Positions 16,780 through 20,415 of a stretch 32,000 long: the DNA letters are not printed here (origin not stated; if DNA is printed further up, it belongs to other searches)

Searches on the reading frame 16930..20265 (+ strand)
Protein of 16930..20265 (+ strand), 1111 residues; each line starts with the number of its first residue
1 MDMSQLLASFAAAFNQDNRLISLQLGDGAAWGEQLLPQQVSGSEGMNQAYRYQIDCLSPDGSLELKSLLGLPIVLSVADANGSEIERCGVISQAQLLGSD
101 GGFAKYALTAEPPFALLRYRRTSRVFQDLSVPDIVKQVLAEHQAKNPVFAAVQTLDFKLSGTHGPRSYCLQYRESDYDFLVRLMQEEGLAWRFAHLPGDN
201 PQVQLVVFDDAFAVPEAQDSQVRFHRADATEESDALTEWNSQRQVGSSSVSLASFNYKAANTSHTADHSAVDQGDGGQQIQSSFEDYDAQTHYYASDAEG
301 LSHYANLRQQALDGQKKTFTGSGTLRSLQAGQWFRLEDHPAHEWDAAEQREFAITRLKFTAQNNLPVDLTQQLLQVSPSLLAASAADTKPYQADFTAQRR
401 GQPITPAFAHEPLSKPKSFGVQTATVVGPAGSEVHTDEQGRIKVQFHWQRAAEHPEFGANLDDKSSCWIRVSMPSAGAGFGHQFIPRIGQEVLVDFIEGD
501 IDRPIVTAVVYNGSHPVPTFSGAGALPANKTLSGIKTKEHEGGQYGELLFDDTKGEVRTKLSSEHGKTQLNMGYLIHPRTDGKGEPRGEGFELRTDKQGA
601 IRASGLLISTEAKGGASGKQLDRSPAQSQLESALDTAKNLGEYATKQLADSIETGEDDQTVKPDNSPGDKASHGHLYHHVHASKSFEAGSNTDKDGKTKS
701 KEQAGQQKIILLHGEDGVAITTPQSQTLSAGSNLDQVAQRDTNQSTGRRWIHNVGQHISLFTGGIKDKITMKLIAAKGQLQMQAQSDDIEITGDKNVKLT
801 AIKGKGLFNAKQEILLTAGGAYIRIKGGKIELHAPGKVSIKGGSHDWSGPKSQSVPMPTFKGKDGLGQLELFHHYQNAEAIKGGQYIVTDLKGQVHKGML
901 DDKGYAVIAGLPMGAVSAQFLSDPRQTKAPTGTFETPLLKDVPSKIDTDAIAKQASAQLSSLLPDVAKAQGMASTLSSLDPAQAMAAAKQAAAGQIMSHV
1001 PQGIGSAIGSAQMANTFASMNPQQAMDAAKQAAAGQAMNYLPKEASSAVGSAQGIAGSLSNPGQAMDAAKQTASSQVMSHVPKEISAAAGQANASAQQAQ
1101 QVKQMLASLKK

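Call 6: search_protein_families(library=pfam, proteins=[window:16930-20265:+], max_evalue=0.01)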
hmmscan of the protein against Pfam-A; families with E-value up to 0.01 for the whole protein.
window:16930-20265:+ (1111 aa): 5 families
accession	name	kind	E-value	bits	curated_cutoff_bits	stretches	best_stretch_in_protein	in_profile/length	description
PF05954.17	Phage_GPD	-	2.3e-79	267.2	30.1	1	44-364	2-304/305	Phage tail baseplate hub (GPD)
PF10106.14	DUF2345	-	1.1e-45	155.6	30.7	1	700-851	4-151/151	Uncharacterized protein conserved in bacteria (DUF2345)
PF13296.11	T6SS_Vgr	-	8.9e-35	119.5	22.4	1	538-644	1-108/108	Putative type VI secretion system Rhs element Vgr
PF04717.18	Phage_base_V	-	1.3e-14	54.7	23.8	1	436-511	11-75/75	Type VI secretion system/phage-baseplate injector OB domain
PF20093.5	DUF6484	-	0.0054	17.8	27.6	0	488-509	39-60/61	Domain of unknown function (DUF6484)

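Call 7: search_protein_families(library=ncbifam, proteins=[window:16930-20265:+], max_evalue=0.1)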
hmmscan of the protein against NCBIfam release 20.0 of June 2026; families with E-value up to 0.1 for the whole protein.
window:16930-20265:+ (1111 aa): 3 families
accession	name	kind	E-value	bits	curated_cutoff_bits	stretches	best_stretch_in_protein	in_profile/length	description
TIGR03361.1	VI_Rhs_Vgr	subfamily_domain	1.1e-120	403.6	186.35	1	33-561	10-490/513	type VI secretion system tip protein TssI/VgrG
TIGR01646.1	vgr_GE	subfamily_domain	1.3e-97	327.7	121.8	1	38-565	4-479/480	type VI secretion system tip protein VgrG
NF033848.1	VgrG_rel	hypoth_equivalog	2.1e-09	36.2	275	1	417-519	373-459/547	VgrG-related protein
